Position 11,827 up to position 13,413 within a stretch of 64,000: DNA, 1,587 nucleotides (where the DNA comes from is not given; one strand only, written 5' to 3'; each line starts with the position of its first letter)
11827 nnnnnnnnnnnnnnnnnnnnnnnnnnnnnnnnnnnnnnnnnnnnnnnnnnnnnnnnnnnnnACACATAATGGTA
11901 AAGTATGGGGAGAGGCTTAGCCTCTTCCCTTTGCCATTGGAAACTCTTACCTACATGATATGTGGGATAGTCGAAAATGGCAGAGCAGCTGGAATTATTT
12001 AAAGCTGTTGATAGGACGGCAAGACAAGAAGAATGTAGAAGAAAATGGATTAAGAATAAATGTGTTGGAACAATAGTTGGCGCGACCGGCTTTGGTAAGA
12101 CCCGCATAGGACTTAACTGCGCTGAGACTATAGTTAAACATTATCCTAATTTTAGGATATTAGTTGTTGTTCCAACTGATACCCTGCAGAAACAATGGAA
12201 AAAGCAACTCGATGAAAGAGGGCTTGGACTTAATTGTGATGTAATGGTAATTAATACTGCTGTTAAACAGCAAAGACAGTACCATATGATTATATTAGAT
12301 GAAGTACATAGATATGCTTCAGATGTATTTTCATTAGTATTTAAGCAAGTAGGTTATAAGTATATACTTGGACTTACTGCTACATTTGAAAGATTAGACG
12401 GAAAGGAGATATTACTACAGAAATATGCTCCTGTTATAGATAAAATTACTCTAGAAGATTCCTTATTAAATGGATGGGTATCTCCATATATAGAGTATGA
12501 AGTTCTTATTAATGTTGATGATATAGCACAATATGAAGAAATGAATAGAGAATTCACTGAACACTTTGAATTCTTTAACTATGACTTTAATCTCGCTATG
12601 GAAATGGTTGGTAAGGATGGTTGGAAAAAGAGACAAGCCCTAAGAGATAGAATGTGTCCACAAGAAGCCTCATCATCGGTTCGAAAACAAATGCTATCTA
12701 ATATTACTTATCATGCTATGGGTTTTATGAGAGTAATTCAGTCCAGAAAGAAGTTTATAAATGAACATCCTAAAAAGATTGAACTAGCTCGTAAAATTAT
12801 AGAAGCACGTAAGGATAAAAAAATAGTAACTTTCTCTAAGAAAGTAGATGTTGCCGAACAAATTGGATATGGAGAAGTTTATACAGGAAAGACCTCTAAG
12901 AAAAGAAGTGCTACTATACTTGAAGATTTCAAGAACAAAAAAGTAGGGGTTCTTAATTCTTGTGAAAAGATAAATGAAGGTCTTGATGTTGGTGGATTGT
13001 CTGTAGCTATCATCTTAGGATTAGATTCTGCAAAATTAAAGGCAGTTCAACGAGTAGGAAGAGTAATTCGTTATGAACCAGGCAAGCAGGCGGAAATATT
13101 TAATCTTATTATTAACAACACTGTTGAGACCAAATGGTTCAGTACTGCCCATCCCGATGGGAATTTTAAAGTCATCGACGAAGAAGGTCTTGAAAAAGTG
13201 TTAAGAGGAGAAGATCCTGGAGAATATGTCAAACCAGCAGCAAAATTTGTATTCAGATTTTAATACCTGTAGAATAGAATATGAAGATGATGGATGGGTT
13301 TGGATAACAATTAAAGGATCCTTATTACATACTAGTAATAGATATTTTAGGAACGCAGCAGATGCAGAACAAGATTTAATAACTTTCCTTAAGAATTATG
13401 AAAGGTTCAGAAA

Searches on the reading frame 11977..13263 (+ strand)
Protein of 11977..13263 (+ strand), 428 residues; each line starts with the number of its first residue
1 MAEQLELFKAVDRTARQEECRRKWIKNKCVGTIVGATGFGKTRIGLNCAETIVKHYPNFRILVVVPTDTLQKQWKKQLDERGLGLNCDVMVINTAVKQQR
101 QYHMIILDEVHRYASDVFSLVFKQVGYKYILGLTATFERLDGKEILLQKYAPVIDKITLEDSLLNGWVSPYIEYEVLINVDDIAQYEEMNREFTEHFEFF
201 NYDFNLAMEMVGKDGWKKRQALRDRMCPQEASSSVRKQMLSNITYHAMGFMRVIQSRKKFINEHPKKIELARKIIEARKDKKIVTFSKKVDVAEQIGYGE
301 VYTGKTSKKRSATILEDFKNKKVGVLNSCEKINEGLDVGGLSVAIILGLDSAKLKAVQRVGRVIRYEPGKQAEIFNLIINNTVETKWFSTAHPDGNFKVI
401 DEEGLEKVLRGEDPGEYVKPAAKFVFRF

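Call 17: search_protein_families(library=pfam, proteins=[window:11977-13263:+], max_evalue=0.001)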
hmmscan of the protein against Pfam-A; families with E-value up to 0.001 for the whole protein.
window:11977-13263:+ (428 aa): 6 families
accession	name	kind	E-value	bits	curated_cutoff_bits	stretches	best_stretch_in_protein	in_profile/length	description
PF04851.21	ResIII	-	5.2e-18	65.9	22.5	2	16-80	7-75/164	Type III restriction enzyme, res subunit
PF00271.37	Helicase_C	-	4.6e-12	46.6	23.5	1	267-366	2-109/110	Helicase conserved C-terminal domain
PF00270.35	DEAD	-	1.1e-09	38.7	26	1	16-100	3-87/167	DEAD/DEAH box helicase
PF18766.7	SWI2_SNF2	-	2e-07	31.3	26.7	0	96-198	113-213/221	SWI2/SNF2 ATPase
PF16203.11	ERCC3_RAD25_C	-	0.00033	20.5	27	1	255-378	33-168/248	ERCC3/RAD25/XPB C-terminal helicase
PF09848.15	SLFN-g3_helicase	-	0.00078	19.2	24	0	29-115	2-93/354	Schlafen group 3, DNA/RNA helicase domain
